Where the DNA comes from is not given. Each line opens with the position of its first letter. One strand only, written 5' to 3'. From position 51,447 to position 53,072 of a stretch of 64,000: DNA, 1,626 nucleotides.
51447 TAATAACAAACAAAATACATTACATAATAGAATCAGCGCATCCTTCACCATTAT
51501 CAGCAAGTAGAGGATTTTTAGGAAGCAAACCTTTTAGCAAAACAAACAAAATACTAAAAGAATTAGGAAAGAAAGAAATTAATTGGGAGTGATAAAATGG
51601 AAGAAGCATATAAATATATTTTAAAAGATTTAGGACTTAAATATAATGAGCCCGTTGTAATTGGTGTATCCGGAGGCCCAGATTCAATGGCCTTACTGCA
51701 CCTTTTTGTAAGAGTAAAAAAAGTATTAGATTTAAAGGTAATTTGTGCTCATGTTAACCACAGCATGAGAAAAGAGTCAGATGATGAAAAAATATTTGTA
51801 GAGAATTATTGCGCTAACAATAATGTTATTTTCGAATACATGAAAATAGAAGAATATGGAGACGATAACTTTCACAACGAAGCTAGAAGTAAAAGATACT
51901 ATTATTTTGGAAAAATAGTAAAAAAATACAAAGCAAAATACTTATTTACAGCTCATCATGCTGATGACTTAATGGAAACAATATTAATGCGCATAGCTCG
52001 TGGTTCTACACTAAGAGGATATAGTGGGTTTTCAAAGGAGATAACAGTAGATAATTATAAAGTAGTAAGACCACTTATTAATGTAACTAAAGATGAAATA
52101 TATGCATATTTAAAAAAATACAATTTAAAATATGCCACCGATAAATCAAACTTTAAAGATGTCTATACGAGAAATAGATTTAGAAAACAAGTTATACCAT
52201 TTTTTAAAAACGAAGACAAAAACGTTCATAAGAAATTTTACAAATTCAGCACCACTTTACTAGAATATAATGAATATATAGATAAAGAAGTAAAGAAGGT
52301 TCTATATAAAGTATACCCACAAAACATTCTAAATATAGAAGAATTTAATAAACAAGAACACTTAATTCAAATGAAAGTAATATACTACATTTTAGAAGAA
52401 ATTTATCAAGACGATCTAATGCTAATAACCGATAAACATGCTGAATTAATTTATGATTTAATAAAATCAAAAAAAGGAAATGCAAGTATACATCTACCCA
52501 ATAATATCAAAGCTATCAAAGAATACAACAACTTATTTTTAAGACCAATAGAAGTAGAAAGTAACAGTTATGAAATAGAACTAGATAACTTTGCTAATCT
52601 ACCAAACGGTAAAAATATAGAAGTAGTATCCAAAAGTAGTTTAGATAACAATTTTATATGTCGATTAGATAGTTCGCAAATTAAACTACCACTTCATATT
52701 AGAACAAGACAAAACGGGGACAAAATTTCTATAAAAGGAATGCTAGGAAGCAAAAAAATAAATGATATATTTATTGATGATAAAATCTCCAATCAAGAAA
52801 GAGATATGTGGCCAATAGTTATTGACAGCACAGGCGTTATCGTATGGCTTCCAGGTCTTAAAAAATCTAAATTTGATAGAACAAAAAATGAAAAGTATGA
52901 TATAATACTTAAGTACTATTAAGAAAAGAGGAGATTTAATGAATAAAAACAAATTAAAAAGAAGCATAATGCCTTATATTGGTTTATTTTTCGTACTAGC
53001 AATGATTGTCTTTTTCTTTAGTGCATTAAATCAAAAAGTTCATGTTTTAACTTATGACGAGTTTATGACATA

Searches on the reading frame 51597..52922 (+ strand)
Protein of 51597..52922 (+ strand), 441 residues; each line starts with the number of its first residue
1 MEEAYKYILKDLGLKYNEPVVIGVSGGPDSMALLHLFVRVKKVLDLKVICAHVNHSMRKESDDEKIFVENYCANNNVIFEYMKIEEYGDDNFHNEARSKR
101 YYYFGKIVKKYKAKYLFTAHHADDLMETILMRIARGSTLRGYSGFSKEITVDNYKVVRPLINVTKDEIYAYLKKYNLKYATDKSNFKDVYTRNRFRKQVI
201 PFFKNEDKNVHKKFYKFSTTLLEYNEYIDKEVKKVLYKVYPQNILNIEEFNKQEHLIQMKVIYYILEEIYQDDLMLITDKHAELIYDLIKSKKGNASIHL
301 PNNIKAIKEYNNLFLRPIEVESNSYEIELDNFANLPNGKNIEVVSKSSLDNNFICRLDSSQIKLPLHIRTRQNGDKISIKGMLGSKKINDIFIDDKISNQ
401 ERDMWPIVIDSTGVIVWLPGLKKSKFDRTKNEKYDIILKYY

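Call 64: search_protein_families(library=pfam, proteins=[window:51597-52922:+], max_evalue=0.00001)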
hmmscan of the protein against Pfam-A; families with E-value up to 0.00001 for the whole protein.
window:51597-52922:+ (441 aa): 2 families
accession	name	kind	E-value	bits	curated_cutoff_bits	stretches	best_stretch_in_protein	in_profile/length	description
PF01171.26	ATP_bind_3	-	1.7e-58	197.8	27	1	20-198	2-182/182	PP-loop family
PF11734.13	TilS_C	-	1.2e-11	44.2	22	1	366-431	1-65/74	TilS substrate C-terminal domain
